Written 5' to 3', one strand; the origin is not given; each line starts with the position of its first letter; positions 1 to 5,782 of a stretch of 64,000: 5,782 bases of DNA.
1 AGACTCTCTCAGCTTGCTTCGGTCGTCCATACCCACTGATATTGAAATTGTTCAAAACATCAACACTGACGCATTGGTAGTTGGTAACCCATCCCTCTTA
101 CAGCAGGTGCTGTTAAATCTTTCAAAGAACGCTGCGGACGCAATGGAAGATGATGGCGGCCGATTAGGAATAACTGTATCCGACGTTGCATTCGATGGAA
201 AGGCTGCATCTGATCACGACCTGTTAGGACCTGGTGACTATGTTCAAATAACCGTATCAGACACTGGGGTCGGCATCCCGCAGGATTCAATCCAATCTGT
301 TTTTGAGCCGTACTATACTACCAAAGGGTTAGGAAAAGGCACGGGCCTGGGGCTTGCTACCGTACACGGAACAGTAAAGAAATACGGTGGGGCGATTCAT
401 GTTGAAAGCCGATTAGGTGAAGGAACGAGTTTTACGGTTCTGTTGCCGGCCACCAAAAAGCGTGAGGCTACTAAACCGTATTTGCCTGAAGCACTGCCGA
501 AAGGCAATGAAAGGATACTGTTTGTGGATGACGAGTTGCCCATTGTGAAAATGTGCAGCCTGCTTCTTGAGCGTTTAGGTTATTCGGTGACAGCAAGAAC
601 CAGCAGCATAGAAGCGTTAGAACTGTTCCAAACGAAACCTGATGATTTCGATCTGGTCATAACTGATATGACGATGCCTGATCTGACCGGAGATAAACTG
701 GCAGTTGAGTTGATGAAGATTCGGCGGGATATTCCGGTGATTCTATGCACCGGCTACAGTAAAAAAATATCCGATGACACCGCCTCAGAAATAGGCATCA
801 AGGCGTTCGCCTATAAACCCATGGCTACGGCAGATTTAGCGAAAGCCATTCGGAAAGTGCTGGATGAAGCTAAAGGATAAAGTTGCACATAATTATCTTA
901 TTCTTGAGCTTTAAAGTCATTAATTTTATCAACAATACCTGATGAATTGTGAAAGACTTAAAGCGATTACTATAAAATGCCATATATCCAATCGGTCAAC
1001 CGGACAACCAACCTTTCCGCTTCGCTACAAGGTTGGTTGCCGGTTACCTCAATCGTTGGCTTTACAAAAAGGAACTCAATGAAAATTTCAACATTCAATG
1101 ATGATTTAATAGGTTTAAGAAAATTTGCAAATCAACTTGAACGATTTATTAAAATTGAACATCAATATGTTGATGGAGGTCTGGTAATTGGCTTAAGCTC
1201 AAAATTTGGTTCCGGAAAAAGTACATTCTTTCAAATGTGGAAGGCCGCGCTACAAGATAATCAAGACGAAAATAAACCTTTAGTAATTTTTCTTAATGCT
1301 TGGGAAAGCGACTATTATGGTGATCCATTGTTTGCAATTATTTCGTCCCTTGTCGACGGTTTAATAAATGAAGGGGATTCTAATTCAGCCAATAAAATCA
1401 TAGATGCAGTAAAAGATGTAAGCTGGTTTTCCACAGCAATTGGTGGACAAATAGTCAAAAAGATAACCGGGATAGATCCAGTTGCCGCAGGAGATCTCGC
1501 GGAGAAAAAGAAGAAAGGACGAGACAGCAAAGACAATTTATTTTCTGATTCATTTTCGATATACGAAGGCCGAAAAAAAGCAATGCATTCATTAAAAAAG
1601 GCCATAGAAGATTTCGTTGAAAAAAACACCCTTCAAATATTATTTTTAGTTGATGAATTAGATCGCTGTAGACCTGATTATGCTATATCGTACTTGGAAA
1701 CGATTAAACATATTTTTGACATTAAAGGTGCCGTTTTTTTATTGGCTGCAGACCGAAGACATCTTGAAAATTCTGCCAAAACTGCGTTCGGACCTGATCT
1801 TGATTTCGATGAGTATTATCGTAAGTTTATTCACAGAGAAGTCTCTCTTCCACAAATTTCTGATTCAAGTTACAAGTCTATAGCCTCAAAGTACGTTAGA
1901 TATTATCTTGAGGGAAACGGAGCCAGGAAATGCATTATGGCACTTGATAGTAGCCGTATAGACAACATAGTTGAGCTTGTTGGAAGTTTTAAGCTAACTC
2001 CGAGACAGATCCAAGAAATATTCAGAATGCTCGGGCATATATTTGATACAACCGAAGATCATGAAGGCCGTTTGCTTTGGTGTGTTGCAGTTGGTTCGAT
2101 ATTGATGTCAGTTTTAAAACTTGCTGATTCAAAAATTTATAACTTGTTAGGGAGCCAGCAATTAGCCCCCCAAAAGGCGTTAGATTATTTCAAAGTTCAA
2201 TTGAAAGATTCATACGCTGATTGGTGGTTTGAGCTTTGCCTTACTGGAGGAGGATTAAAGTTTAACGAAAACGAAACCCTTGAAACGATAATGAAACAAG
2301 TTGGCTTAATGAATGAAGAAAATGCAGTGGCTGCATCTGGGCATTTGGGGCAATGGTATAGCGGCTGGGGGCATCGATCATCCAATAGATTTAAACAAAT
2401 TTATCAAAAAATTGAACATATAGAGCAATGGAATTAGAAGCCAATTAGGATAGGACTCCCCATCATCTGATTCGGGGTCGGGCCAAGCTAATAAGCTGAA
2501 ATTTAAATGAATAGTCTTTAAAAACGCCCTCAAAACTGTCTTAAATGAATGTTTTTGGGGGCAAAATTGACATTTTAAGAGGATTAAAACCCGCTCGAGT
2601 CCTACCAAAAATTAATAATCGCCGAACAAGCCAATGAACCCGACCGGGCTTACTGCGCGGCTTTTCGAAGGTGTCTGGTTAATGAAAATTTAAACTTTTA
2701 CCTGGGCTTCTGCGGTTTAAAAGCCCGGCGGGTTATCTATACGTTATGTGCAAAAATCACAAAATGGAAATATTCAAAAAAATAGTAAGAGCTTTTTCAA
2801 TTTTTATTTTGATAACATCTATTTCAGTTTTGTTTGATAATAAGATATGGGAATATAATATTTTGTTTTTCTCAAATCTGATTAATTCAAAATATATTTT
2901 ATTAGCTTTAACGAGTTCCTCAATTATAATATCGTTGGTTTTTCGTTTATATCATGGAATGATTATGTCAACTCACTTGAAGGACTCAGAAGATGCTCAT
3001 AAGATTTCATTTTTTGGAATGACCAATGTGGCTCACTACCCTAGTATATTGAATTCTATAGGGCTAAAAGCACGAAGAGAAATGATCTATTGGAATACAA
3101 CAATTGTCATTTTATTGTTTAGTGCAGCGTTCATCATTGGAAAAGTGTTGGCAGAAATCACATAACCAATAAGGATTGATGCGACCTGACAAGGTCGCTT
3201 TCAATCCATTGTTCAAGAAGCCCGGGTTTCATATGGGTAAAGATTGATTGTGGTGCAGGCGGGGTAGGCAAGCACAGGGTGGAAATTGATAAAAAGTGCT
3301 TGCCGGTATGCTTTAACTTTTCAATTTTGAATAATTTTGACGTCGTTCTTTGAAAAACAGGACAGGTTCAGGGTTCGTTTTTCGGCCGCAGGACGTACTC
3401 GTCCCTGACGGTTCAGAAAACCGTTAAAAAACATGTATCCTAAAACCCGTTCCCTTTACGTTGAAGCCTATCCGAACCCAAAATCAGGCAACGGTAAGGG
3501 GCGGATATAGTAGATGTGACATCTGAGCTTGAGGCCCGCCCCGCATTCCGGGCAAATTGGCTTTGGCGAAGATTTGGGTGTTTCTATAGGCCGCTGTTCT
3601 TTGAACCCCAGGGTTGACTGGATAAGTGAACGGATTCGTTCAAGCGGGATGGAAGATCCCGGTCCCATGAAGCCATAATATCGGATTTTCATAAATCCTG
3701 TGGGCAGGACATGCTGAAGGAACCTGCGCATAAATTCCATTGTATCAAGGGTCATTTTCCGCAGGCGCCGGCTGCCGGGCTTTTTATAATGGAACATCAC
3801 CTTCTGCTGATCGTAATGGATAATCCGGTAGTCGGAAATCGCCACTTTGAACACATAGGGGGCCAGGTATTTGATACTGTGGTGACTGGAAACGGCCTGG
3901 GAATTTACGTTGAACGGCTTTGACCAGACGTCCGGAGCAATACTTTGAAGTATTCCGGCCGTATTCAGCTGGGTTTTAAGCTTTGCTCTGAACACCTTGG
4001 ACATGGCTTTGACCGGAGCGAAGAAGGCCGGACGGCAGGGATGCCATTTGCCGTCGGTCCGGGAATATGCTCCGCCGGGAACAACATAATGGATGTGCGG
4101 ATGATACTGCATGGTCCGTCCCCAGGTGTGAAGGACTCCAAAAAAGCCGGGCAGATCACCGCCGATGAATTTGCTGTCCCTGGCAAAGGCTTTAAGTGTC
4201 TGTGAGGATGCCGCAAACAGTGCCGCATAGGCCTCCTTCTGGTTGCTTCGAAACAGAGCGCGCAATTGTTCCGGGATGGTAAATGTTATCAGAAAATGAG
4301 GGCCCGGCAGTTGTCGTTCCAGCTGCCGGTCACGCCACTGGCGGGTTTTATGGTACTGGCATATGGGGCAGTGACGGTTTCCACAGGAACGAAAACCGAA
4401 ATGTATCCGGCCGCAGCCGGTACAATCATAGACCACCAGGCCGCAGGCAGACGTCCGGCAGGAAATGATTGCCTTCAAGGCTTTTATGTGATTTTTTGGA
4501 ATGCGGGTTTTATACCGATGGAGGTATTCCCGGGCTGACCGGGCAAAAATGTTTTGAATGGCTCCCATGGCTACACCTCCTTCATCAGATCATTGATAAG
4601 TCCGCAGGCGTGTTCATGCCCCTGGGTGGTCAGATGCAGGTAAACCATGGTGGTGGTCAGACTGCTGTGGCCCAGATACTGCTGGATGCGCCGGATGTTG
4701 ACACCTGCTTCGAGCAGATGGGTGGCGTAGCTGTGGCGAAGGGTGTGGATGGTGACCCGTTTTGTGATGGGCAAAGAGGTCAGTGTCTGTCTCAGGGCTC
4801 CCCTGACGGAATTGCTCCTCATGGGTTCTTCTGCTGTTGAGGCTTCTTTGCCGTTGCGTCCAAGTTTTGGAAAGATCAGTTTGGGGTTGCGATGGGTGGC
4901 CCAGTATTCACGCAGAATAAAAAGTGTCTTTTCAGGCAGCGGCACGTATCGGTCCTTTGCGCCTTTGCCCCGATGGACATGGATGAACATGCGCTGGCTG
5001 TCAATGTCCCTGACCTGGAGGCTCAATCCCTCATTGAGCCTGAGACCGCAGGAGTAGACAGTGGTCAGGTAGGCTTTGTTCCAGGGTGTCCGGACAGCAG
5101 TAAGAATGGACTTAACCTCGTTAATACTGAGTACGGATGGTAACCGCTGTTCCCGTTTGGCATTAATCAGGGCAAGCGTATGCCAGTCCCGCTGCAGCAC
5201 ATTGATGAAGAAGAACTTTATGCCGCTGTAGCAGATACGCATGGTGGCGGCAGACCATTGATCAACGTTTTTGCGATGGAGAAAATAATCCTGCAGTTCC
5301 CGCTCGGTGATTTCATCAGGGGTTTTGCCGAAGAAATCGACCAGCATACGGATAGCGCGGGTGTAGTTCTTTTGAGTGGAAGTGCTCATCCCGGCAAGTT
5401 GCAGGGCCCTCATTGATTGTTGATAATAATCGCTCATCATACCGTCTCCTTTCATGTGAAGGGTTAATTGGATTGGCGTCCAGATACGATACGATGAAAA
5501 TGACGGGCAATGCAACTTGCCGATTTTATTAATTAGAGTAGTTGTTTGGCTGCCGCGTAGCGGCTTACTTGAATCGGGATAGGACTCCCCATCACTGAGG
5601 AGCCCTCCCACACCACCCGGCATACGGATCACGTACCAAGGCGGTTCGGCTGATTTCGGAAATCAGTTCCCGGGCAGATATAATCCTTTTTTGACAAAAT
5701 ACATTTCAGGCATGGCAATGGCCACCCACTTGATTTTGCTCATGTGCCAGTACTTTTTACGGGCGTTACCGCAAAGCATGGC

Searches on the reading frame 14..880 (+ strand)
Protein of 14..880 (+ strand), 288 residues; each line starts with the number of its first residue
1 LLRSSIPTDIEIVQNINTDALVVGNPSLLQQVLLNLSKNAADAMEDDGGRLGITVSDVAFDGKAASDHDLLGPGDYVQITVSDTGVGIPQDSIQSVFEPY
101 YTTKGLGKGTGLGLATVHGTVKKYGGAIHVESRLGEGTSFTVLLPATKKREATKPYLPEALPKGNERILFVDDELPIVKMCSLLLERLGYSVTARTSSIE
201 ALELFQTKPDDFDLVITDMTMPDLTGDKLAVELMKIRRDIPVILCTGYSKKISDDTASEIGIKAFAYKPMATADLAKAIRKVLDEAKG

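Call 8: search_protein_families(library=pfam, proteins=[window:14-880:+])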
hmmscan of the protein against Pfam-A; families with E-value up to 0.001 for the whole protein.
window:14-880:+ (288 aa): 2 families
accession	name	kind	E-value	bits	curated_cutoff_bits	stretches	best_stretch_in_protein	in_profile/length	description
PF02518.31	HATPase_c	-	2.5e-24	86.3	26.4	1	25-147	2-110/111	Histidine kinase-, DNA gyrase B-, and HSP90-like ATPase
PF00072.30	Response_reg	-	3.9e-18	66.1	30.2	1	168-280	1-111/111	Response regulator receiver domain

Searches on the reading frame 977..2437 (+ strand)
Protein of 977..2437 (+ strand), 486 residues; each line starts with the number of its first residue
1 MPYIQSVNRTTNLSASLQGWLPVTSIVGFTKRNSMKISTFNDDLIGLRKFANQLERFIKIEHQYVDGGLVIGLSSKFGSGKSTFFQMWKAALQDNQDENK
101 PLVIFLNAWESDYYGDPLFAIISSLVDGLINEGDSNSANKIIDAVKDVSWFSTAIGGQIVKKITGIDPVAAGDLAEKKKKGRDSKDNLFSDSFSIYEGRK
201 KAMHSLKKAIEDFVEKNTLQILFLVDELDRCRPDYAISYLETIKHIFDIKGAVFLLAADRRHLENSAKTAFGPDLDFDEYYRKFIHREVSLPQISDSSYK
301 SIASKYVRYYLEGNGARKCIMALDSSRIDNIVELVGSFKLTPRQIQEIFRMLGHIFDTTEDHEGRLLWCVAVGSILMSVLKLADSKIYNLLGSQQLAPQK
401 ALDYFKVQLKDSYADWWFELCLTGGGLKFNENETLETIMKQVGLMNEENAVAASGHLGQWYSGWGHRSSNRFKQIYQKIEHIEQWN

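Call 8: search_protein_families(library=pfam, proteins=[window:977-2437:+])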
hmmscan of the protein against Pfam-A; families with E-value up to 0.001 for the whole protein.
window:977-2437:+ (486 aa): 1 family
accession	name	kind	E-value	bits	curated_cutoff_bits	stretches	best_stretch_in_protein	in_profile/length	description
PF07693.20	KAP_NTPase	-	1.3e-35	123.5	20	1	49-354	3-288/293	KAP family P-loop domain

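Call 37: find_encoding_contigs(protein=window:977-2437:+, flank=10000, max_places=3)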
Protein window:977-2437:+ (486 aa): no gene with exactly this product is on record in the collection.

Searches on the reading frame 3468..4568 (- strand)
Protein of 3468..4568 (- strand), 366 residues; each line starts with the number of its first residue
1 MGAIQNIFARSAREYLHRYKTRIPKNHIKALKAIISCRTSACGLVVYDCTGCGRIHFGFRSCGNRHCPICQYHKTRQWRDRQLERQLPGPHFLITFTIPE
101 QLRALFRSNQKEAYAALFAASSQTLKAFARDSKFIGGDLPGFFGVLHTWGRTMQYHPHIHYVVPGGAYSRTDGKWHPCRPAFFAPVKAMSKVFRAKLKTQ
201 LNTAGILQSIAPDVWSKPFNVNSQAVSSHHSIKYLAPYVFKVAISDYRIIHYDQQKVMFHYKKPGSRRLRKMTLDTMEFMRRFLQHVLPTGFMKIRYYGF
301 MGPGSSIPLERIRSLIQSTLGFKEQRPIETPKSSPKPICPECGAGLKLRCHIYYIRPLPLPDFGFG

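Call 8: search_protein_families(library=pfam, proteins=[window:3468-4568:-])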
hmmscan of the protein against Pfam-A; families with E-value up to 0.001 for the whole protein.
window:3468-4568:- (366 aa): 3 families
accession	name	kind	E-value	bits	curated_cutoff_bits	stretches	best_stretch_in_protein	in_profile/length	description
PF04986.18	Y2_Tnp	-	2.3e-53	181.4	20.9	1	141-302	1-177/183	Putative transposase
PF14319.11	Zn_Tnp_IS91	-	7.5e-25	87.2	26.3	1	7-98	1-90/90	Transposase zinc-binding domain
PF01446.23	Rep_1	-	0.00015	21.7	33.2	1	60-163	8-113/253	Replication protein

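Call 13: search_protein_families(library=ncbifam, proteins=[window:3468-4568:-])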
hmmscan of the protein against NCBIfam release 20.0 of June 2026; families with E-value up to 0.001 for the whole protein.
window:3468-4568:- (366 aa): 1 family
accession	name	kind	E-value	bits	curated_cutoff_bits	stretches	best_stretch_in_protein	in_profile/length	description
NF033538.2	transpos_IS91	equivalog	1.4e-107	359.9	125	1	4-344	2-355/356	IS91 family transposase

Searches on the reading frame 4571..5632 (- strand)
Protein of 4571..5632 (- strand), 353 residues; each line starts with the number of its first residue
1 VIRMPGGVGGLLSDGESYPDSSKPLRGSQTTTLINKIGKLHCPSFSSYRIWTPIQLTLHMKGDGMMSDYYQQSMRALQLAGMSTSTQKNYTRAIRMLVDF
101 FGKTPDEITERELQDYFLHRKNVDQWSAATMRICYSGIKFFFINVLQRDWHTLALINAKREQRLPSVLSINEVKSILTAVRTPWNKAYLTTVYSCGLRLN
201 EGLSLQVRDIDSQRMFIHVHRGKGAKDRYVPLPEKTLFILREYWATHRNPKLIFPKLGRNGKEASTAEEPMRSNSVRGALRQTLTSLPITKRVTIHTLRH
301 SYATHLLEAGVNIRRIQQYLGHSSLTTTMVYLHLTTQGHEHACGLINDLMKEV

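Call 8: search_protein_families(library=pfam, proteins=[window:4571-5632:-])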
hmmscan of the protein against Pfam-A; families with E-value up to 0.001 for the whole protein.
window:4571-5632:- (353 aa): 2 families
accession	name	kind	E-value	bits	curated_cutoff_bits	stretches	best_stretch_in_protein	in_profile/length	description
PF00589.27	Phage_integrase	-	2.3e-36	125.6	27.1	1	168-336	3-170/172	Phage integrase family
PF13495.12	Phage_int_SAM_4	-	6.8e-22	78.1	27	1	70-151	2-84/85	Phage integrase, N-terminal SAM-like domain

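Call 13: search_protein_families(library=ncbifam, proteins=[window:4571-5632:-])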
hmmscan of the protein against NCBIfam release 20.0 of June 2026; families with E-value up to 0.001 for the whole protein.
window:4571-5632:- (353 aa): 12 families
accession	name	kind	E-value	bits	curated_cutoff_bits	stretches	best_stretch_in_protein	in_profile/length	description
NF040815.2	recomb_XerA_Arch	equivalog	1.5e-54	185.3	220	1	74-337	4-257/263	site-specific tyrosine recombinase/integron integrase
TIGR02249.1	integrase_gron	subfamily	7.4e-50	170.1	265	2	75-248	7-181/315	integron integrase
TIGR02224.1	recomb_XerC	equivalog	1.9e-45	155.5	335.15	1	80-338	11-281/295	tyrosine recombinase XerC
TIGR02225.1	recomb_XerD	equivalog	7.6e-45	153.5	329.6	1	79-337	9-277/290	site-specific tyrosine recombinase XerD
NF001399.0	PRK00283.1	subfamily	3.9e-41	141.2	279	1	80-337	20-286/300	tyrosine recombinase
NF011946.0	PRK15417.1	equivalog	1.8e-33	116.1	435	2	81-259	28-207/337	integron integrase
NF002331.0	PRK01287.1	subfamily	1.9e-32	112.6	371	1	71-335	31-313/365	site-specific tyrosine recombinase XerC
NF003462.0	PRK05084.1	equivalog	1e-16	60.6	267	1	189-343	201-353/360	tyrosine recombinase XerS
NF007370.0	PRK09870.1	subfamily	3.6e-10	39.8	221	1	163-332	8-177/200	tyrosine-type DNA invertase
NF040693.1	recomb_GmtY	equivalog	2.7e-07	30.2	340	1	294-337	392-435/441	gamma-mobile-trio recombinase GmtY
NF007371.0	PRK09871.1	subfamily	6.5e-06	25.8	222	1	171-331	10-171/198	tyrosine-type DNA invertase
NF002685.0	PRK02436.1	equivalog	0.00027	20.9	178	0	81-328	13-240/245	site-specific tyrosine recombinase XerD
